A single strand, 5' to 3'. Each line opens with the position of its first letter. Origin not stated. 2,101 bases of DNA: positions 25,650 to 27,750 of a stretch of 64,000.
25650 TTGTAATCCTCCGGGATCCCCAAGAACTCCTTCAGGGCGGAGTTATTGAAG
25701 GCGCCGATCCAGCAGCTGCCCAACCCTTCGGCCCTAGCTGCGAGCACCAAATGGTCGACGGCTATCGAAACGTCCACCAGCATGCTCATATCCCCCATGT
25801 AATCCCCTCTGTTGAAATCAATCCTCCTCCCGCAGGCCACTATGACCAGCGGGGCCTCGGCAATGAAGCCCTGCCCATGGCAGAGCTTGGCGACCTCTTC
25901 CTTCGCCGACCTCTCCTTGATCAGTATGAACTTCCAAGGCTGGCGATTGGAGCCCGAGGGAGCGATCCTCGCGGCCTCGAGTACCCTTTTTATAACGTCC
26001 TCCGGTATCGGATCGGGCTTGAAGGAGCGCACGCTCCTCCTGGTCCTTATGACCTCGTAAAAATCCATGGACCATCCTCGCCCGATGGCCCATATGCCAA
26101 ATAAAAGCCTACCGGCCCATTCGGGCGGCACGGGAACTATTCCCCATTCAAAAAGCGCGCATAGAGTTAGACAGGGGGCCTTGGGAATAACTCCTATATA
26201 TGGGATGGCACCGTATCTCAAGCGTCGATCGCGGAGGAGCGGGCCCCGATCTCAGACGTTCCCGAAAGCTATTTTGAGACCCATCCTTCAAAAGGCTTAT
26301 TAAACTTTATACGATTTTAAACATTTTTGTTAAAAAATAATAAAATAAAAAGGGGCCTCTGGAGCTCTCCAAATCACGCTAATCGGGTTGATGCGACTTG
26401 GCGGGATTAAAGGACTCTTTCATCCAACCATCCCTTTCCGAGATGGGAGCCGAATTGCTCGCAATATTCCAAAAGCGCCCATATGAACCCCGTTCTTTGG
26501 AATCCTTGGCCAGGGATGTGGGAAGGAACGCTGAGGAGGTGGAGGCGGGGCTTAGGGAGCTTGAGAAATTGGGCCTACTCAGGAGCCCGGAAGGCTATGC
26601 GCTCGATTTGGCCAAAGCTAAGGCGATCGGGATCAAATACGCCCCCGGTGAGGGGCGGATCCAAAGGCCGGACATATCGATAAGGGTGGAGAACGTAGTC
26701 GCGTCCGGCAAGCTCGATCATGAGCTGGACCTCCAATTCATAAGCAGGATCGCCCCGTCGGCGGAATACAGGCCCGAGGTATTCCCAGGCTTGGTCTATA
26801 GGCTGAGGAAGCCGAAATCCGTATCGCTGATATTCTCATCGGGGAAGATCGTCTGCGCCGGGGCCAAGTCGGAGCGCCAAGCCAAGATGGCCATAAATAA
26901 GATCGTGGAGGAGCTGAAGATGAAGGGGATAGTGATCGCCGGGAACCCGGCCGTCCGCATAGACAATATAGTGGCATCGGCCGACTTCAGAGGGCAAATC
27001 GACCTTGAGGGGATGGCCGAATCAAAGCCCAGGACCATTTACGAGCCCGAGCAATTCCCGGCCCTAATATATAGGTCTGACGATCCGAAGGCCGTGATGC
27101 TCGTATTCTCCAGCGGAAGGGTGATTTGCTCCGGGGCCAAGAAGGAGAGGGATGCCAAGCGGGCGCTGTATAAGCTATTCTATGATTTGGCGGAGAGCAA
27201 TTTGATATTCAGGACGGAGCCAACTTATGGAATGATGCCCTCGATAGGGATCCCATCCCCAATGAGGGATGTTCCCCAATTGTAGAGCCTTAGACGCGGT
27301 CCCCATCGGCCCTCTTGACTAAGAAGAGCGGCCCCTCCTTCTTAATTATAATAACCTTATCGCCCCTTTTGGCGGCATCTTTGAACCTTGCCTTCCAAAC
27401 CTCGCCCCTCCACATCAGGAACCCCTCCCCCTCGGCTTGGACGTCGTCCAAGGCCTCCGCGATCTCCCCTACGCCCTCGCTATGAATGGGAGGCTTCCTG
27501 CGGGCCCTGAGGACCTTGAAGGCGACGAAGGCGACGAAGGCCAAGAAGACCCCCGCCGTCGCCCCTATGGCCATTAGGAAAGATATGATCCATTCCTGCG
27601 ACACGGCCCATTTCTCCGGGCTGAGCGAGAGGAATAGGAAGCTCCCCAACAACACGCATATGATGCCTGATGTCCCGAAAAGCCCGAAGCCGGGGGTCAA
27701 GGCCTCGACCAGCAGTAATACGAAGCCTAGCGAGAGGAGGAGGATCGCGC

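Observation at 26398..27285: TBP with an in-frame N-terminal winged-helix-like extension of about 95 aa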

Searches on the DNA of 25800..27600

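Call 77: search_rna_families(source=window, start=25800, end=27600, threshold=evalue, max_evalue=1)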
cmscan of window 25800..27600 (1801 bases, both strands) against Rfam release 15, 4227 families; matches with E-value up to 1: 1.
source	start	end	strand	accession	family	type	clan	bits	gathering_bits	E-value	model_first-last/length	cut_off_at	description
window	25804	25918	+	RF02344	ar14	Gene; sRNA;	-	21.3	58.8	0.25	1-123/123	no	Alphaproteobacterial ar14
